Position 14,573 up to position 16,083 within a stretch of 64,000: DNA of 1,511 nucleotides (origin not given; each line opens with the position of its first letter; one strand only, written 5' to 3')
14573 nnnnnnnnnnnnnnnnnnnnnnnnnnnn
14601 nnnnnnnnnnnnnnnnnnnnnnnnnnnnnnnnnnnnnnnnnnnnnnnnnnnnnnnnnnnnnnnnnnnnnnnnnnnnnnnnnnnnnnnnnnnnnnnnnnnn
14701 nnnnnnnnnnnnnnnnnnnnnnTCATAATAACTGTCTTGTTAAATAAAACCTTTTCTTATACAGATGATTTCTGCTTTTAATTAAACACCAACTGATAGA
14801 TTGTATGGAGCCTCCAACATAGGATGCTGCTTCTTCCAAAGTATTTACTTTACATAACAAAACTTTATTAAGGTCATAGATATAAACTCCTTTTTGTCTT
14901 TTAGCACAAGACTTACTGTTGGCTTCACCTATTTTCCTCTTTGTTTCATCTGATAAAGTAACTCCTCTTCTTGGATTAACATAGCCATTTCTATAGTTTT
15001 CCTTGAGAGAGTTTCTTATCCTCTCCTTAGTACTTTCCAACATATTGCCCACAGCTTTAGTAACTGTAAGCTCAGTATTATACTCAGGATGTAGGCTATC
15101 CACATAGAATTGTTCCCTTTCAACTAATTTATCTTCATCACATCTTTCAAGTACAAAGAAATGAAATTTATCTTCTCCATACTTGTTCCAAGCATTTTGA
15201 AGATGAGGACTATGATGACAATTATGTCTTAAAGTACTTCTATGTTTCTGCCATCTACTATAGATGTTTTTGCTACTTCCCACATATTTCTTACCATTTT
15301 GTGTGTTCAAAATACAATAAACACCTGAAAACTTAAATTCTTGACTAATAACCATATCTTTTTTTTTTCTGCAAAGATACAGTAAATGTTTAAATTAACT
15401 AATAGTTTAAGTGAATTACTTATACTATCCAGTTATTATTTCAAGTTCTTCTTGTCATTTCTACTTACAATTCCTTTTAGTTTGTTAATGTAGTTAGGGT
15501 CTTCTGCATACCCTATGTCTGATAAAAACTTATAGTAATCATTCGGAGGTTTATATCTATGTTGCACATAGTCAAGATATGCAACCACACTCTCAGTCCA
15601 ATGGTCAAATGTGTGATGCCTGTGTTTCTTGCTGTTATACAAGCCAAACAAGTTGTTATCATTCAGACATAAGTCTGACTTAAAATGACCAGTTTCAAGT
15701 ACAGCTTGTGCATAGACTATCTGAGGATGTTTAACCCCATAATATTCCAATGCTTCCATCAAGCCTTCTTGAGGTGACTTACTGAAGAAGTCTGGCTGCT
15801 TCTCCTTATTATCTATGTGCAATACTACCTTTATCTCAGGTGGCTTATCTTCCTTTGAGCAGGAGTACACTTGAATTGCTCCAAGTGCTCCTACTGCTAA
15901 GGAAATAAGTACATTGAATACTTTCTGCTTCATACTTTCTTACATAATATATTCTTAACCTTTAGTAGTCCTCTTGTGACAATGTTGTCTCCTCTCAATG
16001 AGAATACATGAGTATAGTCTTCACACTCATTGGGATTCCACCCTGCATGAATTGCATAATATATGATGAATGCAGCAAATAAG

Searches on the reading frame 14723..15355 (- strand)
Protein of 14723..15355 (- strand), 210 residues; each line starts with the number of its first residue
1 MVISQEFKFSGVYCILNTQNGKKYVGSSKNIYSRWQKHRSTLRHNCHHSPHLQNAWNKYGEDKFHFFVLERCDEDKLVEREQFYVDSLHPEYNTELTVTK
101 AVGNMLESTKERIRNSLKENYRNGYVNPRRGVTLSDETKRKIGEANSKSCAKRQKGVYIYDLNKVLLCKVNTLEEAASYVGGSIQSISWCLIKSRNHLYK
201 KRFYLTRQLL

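Call 36: search_protein_families(library=pfam, proteins=[window:14723-15355:-], max_evalue=0.01)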
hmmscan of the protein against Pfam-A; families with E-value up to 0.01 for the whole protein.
window:14723-15355:- (210 aa): 3 families
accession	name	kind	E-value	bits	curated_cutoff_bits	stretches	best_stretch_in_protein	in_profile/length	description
PF01541.30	GIY-YIG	-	7.4e-13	49.1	22.6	1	10-93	2-78/78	GIY-YIG catalytic domain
PF19835.5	SegE_GIY-YIG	-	5.2e-05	23.9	25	1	9-78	17-93/123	Putative endonuclease segE, GIY-YIG domain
PF07460.16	NUMOD3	-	0.0024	18.2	20.4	0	133-146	3-16/37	NUMOD3 motif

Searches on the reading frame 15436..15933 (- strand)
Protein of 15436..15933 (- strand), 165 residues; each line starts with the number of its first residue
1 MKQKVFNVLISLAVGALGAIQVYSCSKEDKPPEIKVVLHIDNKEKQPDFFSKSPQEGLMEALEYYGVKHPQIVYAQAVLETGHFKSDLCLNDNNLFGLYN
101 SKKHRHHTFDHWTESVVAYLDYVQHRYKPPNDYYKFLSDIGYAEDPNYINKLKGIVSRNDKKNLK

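Call 36: search_protein_families(library=pfam, proteins=[window:15436-15933:-], max_evalue=0.01)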
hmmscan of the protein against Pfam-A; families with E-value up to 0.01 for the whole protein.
window:15436-15933:- (165 aa): 1 family
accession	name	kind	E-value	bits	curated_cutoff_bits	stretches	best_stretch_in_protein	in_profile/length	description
PF01832.25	Glucosaminidase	-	3.6e-19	70.1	30.2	1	59-160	5-122/123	Mannosyl-glycoprotein endo-beta-N-acetylglucosaminidase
